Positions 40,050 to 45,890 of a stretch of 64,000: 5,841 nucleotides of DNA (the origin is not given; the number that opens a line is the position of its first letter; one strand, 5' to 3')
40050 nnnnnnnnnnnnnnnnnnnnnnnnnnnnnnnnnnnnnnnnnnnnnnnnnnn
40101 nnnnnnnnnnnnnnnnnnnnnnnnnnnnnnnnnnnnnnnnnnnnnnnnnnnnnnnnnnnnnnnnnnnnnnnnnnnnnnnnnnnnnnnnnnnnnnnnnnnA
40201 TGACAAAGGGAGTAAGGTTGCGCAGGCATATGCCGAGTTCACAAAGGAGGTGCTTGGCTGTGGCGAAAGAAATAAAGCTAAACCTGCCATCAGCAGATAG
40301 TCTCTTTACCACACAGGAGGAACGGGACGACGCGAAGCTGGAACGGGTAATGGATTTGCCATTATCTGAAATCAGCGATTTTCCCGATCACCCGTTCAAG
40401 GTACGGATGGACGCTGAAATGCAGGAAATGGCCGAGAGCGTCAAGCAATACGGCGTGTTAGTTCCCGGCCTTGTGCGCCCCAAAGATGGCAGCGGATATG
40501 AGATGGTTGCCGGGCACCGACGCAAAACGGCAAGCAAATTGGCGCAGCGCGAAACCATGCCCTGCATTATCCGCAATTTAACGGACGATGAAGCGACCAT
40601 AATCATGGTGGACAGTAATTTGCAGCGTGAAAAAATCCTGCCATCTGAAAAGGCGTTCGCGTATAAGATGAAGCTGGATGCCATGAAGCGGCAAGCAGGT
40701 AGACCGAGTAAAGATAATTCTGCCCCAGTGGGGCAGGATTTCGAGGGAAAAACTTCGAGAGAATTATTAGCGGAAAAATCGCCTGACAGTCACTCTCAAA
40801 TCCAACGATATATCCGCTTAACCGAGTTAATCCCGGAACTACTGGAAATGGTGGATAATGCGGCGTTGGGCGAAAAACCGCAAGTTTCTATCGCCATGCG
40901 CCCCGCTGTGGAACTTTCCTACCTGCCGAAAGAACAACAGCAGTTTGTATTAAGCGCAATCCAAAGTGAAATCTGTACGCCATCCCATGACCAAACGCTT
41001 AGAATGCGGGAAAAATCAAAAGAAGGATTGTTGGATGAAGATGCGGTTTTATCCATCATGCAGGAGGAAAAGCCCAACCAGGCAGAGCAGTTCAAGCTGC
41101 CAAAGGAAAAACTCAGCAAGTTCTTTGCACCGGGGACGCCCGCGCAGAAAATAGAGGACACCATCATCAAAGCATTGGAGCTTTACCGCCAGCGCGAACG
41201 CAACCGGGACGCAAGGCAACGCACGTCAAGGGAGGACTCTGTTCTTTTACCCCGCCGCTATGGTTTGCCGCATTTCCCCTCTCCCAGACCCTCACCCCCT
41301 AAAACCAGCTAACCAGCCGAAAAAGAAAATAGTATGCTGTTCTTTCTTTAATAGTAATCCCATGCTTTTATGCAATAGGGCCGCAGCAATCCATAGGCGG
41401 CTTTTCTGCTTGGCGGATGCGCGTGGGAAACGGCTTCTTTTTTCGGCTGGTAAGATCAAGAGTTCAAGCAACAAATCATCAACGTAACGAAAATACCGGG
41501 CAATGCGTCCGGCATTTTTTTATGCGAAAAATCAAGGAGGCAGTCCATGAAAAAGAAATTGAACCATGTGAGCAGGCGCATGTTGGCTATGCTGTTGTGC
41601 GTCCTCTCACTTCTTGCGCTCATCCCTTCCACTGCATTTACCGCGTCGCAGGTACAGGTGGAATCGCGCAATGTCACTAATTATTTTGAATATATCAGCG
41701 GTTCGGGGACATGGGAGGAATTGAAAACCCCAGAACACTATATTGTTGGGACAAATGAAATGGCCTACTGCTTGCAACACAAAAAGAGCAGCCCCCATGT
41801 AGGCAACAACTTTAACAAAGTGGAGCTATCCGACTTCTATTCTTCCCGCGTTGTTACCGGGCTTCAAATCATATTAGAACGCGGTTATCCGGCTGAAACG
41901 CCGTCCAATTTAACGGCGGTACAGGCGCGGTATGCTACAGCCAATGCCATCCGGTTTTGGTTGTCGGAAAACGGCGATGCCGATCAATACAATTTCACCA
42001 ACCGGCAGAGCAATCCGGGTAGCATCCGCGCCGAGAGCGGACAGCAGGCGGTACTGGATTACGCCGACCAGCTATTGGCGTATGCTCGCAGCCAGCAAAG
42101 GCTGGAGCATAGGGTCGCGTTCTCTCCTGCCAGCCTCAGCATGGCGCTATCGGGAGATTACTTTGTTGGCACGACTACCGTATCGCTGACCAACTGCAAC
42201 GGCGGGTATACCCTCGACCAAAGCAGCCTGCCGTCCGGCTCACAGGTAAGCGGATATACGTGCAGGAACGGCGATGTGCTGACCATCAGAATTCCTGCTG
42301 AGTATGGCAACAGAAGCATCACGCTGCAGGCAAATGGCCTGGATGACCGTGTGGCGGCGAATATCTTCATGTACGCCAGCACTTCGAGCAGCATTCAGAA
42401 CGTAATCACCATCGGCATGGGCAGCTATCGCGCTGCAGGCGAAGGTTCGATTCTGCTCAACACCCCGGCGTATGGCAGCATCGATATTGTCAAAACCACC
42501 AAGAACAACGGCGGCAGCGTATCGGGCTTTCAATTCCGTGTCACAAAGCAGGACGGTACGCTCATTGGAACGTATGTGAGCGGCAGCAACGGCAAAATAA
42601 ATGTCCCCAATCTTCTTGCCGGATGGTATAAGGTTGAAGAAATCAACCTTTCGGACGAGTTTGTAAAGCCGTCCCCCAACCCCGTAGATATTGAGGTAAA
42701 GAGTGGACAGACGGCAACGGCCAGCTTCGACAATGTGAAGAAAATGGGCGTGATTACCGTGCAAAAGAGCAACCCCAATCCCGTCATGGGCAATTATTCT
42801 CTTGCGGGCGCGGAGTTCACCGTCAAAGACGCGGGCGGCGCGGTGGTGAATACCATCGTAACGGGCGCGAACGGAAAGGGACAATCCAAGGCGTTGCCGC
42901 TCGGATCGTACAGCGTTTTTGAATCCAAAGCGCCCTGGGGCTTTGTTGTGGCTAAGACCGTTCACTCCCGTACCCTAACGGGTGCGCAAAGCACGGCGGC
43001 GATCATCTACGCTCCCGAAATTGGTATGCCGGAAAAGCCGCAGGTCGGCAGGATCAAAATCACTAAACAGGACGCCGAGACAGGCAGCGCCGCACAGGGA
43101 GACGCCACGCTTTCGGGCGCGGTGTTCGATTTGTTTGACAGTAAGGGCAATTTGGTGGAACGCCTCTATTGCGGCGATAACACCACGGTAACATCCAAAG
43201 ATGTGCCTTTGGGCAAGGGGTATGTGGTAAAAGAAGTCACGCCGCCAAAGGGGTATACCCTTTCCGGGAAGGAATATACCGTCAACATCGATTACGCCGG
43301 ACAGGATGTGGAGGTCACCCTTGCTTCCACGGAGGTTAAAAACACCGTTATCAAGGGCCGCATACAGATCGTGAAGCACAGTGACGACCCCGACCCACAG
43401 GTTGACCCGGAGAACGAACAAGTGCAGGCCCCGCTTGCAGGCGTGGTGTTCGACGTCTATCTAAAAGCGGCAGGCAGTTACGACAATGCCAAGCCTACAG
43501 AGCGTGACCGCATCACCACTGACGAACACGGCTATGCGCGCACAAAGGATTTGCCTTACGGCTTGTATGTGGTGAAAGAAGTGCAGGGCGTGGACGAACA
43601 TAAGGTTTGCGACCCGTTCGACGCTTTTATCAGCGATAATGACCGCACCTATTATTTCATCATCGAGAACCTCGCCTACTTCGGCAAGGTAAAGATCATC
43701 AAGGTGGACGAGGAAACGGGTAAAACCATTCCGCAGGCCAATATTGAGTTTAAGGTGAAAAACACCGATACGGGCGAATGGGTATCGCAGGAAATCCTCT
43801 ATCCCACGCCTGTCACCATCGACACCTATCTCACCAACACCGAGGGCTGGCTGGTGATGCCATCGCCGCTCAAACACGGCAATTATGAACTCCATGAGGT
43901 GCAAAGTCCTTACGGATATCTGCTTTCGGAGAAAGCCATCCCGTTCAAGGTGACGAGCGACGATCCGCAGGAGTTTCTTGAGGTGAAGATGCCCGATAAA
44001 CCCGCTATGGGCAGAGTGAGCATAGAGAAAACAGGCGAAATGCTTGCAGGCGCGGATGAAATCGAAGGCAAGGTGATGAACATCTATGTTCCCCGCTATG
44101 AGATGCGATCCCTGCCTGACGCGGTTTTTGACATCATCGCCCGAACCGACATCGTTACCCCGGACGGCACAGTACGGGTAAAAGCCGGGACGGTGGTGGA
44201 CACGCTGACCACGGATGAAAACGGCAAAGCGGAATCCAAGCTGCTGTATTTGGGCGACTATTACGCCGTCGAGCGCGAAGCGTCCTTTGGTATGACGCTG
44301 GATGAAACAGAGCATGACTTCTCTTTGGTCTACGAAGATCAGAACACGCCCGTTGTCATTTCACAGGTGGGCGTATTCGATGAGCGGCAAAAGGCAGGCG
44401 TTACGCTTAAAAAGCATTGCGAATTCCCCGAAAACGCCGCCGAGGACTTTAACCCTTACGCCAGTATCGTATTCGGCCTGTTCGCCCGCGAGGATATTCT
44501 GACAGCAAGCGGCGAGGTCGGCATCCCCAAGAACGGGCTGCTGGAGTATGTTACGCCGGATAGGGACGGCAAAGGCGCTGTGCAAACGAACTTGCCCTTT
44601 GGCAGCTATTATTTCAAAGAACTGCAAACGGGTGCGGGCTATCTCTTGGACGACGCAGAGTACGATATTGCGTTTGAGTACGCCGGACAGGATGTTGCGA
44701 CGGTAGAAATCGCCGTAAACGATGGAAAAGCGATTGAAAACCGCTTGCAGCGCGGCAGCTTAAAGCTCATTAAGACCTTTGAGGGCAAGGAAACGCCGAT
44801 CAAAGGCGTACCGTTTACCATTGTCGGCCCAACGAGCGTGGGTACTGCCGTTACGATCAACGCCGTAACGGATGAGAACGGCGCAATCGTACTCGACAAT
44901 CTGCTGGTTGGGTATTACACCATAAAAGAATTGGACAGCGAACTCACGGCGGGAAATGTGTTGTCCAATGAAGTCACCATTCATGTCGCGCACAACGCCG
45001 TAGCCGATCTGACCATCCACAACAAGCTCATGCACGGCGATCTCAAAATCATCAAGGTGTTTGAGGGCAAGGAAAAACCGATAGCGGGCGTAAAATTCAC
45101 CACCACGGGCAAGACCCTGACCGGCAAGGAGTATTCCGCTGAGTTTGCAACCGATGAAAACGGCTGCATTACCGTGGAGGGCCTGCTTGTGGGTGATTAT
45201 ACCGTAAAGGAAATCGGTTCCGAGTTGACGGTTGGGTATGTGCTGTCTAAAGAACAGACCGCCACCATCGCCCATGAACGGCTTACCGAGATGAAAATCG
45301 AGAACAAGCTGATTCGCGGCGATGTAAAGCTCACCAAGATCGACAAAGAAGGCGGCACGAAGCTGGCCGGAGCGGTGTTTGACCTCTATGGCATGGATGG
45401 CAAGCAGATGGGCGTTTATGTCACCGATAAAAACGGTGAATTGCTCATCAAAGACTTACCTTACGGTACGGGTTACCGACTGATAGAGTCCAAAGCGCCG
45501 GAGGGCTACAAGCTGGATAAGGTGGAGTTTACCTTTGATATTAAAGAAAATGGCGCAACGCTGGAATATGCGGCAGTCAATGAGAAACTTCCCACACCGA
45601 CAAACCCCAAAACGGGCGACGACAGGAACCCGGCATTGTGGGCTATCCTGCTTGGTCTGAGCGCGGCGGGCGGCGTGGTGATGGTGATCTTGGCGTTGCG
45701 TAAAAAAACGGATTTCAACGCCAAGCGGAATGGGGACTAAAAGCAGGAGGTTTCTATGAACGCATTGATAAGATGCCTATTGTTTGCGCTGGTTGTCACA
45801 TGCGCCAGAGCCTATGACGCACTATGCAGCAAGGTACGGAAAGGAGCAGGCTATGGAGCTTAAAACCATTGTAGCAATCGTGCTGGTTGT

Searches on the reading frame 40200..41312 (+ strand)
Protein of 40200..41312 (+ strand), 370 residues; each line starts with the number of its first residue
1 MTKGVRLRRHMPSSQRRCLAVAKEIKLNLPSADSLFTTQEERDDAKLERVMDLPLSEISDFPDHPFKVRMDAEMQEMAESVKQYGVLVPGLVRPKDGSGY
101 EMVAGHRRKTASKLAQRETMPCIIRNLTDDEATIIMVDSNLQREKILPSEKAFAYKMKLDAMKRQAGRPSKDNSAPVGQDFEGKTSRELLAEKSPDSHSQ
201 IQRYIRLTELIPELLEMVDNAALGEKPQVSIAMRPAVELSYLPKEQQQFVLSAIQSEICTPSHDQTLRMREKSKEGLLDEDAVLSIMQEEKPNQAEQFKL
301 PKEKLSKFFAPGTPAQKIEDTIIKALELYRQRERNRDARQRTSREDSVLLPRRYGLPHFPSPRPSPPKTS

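Call 49: search_protein_families(library=pfam, proteins=[window:40200-41312:+], max_evalue=0.001)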
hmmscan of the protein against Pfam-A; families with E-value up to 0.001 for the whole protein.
window:40200-41312:+ (370 aa): 1 family
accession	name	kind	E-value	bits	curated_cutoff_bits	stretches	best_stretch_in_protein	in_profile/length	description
PF02195.25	ParB_N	-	4.4e-16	59.2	26.3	1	49-142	2-95/95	ParB N-terminal domain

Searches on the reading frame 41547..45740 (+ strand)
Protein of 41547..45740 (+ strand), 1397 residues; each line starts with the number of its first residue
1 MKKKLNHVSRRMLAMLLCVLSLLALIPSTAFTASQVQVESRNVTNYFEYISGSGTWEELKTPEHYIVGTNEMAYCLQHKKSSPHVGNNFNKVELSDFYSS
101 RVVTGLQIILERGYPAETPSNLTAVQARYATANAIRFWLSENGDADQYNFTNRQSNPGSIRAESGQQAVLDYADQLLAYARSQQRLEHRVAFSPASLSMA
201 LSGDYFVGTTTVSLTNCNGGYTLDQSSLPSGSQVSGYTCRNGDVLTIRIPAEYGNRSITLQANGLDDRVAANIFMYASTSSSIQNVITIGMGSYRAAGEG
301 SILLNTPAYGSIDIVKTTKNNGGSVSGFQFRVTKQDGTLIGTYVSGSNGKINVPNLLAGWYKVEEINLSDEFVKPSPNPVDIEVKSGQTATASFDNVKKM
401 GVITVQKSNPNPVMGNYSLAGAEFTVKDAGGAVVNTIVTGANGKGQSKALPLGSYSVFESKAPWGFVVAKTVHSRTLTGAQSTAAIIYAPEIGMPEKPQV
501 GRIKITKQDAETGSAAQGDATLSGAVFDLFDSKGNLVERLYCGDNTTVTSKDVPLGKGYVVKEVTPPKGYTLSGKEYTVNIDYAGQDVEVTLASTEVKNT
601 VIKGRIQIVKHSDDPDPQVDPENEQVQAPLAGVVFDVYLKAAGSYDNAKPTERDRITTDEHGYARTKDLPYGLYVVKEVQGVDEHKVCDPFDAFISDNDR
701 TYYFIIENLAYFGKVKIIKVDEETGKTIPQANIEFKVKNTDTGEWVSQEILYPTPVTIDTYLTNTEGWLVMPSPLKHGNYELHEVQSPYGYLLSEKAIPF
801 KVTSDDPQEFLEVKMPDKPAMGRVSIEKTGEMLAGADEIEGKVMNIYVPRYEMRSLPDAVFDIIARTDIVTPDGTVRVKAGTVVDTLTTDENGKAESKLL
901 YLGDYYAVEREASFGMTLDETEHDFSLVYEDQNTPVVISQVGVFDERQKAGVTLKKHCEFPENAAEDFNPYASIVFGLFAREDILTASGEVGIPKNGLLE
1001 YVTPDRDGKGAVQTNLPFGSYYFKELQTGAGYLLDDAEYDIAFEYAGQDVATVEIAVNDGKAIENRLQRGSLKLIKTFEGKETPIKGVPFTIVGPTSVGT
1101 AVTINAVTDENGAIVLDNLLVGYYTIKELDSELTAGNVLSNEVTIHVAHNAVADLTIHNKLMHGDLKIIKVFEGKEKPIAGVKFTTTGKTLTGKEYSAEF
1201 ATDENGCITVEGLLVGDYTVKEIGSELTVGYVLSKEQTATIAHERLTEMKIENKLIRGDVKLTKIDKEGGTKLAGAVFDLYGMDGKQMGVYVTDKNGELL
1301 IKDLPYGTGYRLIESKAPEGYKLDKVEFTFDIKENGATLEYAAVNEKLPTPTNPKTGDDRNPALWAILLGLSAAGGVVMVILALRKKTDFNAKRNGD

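Call 49: search_protein_families(library=pfam, proteins=[window:41547-45740:+], max_evalue=0.001)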
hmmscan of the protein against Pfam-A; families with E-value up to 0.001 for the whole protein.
window:41547-45740:+ (1397 aa): 4 families
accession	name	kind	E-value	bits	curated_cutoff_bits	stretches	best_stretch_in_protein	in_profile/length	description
PF17802.7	SpaA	-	5.3e-123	402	23.1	10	1258-1347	1-91/91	Prealbumin-like fold domain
PF17210.9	SdrD_B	-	2.5e-13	50.6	29.7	0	417-471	22-75/112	SdrD B-like domain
PF13620.12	CarboxypepD_reg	-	1e-10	42.2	32.3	0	418-457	13-52/82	Carboxypeptidase regulatory-like domain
PF08341.16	TED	-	0.0005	20.9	22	0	73-180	2-100/102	Thioester domain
